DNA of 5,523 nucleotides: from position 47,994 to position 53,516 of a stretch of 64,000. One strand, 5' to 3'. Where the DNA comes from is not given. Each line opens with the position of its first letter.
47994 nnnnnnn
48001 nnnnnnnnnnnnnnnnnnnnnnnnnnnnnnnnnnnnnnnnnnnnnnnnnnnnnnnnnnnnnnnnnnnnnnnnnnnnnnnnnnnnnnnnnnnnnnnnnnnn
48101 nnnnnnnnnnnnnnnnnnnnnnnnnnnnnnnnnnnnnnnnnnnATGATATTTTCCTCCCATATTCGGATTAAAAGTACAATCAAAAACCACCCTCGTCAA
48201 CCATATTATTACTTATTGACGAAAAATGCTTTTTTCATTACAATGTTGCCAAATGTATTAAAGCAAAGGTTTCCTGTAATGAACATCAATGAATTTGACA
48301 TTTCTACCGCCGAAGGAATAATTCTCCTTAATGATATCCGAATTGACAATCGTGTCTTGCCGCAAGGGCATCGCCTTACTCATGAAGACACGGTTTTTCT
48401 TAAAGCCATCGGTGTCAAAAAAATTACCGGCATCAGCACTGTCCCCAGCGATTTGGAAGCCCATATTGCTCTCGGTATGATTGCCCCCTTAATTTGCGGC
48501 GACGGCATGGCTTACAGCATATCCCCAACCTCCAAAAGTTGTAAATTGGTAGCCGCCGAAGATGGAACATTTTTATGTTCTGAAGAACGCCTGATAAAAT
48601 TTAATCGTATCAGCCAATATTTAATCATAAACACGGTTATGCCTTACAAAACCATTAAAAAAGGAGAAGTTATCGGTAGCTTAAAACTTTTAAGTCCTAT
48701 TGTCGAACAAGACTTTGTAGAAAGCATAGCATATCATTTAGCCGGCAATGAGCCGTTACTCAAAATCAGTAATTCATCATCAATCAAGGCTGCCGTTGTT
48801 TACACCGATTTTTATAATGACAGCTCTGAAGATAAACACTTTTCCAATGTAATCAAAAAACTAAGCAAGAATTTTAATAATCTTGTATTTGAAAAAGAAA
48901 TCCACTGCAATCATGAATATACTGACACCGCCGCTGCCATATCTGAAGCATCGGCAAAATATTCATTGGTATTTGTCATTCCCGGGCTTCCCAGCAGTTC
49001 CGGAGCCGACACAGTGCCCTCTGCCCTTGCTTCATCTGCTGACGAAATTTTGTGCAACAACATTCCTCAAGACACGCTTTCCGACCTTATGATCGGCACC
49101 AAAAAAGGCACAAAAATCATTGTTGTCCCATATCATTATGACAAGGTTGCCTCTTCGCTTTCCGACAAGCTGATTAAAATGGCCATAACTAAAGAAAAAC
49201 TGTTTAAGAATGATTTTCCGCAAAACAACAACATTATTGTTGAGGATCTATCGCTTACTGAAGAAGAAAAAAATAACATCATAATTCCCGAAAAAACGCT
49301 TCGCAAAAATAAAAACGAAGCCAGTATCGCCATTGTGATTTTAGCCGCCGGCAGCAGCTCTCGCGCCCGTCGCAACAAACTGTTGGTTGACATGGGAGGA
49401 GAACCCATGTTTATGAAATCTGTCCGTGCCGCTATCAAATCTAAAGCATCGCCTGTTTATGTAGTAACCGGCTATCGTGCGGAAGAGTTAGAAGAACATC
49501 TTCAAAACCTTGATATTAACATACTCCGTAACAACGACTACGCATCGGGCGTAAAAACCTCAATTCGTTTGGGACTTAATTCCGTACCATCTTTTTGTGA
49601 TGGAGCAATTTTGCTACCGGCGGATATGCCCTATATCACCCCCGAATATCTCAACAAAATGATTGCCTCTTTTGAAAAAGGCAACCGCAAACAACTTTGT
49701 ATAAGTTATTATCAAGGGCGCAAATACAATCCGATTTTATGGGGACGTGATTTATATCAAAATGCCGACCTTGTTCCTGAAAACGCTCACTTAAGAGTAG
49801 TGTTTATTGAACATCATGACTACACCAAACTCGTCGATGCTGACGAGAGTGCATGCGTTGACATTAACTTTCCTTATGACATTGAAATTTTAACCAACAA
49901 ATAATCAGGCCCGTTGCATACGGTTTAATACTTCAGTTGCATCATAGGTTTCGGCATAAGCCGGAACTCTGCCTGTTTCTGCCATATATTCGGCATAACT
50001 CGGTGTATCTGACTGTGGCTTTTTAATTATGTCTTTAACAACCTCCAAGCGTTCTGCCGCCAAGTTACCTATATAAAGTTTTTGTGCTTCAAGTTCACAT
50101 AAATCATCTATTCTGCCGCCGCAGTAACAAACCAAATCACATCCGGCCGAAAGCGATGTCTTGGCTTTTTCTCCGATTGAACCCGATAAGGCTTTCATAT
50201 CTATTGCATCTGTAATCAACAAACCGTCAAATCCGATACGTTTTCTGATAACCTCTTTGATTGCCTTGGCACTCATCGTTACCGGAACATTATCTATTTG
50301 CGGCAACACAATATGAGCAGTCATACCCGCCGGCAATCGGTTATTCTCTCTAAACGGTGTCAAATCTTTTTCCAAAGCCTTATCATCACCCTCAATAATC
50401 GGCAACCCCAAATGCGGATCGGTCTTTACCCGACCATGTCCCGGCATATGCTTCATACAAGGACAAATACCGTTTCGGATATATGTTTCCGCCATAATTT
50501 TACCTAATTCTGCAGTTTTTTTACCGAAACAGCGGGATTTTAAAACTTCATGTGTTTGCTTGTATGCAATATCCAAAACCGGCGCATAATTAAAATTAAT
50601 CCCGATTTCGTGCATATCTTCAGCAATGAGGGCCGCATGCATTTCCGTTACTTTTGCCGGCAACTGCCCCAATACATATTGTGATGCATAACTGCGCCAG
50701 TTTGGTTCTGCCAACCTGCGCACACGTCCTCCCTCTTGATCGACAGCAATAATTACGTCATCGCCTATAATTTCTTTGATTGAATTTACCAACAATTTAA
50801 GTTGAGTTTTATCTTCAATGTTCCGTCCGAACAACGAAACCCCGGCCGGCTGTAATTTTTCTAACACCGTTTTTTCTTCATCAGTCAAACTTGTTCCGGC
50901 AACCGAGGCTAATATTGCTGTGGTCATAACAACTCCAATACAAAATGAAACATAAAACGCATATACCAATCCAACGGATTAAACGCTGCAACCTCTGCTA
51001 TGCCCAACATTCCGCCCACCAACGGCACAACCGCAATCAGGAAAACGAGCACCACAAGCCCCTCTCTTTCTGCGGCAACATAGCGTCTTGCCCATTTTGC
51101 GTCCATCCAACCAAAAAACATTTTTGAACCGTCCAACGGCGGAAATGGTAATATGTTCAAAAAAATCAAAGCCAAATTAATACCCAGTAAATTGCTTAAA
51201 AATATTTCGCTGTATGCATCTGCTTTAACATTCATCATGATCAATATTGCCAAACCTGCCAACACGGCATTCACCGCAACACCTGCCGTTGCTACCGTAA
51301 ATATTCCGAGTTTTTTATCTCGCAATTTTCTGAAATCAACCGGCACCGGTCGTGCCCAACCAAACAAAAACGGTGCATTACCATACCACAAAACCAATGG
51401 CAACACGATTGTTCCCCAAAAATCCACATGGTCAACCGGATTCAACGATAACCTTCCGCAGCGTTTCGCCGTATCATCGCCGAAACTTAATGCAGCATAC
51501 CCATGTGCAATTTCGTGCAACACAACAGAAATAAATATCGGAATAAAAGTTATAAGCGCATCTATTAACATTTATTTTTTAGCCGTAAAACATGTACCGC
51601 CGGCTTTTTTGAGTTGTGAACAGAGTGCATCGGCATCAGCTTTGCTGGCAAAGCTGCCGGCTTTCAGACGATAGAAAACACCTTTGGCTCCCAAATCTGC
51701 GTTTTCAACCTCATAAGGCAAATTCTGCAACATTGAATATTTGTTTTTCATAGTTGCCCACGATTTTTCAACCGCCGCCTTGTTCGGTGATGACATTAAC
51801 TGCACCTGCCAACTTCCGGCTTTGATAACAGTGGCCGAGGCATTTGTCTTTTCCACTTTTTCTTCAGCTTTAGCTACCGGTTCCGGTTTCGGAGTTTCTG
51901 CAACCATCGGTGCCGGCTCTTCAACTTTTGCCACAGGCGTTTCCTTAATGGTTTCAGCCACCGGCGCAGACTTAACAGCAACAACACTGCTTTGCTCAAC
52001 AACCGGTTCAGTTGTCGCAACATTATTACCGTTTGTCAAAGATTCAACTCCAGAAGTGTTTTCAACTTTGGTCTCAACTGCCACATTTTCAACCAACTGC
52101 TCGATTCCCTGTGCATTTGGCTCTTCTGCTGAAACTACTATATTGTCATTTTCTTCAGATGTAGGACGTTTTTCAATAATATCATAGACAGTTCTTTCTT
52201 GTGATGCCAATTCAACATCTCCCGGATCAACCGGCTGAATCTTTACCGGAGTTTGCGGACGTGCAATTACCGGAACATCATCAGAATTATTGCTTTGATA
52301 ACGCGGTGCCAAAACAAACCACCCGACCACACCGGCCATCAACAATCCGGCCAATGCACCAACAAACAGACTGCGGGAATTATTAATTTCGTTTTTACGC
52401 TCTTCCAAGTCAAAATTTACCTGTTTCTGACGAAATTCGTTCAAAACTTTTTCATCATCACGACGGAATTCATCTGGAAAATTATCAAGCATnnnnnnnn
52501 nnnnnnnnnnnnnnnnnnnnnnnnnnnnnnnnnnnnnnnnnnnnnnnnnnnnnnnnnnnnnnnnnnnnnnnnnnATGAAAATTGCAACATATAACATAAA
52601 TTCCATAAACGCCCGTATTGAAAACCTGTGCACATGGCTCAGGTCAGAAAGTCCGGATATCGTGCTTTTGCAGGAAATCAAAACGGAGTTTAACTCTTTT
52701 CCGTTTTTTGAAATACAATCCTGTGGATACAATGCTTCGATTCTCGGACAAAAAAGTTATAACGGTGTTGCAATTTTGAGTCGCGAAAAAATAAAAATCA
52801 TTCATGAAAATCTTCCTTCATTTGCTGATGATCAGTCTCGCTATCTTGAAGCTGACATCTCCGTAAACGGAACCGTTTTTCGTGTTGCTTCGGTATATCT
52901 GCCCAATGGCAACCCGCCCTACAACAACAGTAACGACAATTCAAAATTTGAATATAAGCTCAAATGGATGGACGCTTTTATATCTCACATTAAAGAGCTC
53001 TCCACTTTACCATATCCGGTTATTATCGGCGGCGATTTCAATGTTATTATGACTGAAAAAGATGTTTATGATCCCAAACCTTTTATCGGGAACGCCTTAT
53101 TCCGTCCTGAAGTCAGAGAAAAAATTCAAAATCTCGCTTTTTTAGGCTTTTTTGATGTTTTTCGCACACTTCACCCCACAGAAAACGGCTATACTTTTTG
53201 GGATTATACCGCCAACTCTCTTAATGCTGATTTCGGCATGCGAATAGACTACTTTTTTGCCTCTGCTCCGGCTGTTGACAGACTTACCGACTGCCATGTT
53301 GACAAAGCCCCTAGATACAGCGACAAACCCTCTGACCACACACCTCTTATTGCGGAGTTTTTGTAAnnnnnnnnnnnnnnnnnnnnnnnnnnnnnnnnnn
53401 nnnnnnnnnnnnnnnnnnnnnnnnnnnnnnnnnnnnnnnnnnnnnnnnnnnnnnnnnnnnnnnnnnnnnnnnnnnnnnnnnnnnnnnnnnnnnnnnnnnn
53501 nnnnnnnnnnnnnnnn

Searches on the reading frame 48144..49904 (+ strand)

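Call 54: search_protein_families(library=pfam, proteins=[window:48144-49904:+], max_evalue=0.00001)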
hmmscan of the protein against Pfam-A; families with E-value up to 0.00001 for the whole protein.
window:48144-49904:+ (586 aa): 1 family
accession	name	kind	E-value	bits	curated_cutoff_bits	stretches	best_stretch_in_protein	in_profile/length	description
PF12804.13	NTP_transf_3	-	4.2e-28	99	27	1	398-557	2-157/160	MobA-like NTP transferase domain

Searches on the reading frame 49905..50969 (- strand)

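Call 55: search_protein_families(library=pfam, proteins=[window:49905-50969:-], max_evalue=0.00001)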
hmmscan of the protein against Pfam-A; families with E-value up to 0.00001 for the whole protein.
window:49905-50969:- (354 aa): 1 family
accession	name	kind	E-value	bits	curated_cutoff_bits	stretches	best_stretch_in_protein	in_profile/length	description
PF00933.27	Glyco_hydro_3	-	4.1e-47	161.6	27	1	27-289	15-288/316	Glycosyl hydrolase family 3 N terminal domain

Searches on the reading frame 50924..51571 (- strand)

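Call 55: search_protein_families(library=pfam, proteins=[window:50924-51571:-], max_evalue=0.00001)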
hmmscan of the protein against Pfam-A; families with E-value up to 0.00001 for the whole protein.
window:50924-51571:- (215 aa): 1 family
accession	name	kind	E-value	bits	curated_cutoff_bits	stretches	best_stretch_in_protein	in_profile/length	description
PF02163.28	Peptidase_M50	-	1.3e-08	34.9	27.2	1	120-179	158-216/221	Peptidase family M50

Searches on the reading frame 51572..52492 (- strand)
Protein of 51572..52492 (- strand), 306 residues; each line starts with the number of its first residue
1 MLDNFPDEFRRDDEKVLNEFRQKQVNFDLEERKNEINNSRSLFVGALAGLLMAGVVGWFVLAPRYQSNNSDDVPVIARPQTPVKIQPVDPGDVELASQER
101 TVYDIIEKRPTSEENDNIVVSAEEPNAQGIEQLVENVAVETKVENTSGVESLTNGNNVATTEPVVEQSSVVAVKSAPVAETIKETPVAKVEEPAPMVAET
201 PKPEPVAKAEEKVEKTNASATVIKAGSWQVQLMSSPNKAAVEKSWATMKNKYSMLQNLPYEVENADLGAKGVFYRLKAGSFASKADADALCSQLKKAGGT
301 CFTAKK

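Call 55: search_protein_families(library=pfam, proteins=[window:51572-52492:-], max_evalue=0.00001)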
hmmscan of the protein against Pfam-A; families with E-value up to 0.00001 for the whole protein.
window:51572-52492:- (306 aa): 1 family
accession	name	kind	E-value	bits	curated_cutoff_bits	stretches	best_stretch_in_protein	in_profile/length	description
PF05036.18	SPOR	-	1.7e-10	41.5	21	1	225-302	2-73/76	SPOR domain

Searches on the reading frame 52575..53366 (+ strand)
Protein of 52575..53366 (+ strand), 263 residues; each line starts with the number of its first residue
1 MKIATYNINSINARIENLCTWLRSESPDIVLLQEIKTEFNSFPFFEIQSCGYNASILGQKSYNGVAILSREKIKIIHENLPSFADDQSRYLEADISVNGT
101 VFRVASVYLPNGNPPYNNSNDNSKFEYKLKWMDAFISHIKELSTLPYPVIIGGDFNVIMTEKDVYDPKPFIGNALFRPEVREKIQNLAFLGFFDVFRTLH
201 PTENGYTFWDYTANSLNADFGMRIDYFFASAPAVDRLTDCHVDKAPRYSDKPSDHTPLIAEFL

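Call 55: search_protein_families(library=pfam, proteins=[window:52575-53366:+], max_evalue=0.00001)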
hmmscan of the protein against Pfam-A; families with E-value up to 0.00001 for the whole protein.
window:52575-53366:+ (263 aa): 1 family
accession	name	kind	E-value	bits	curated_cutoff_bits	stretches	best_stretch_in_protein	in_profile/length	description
PF03372.29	Exo_endo_phos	-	2.8e-30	106.1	24.5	1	4-255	1-225/225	Endonuclease/Exonuclease/phosphatase family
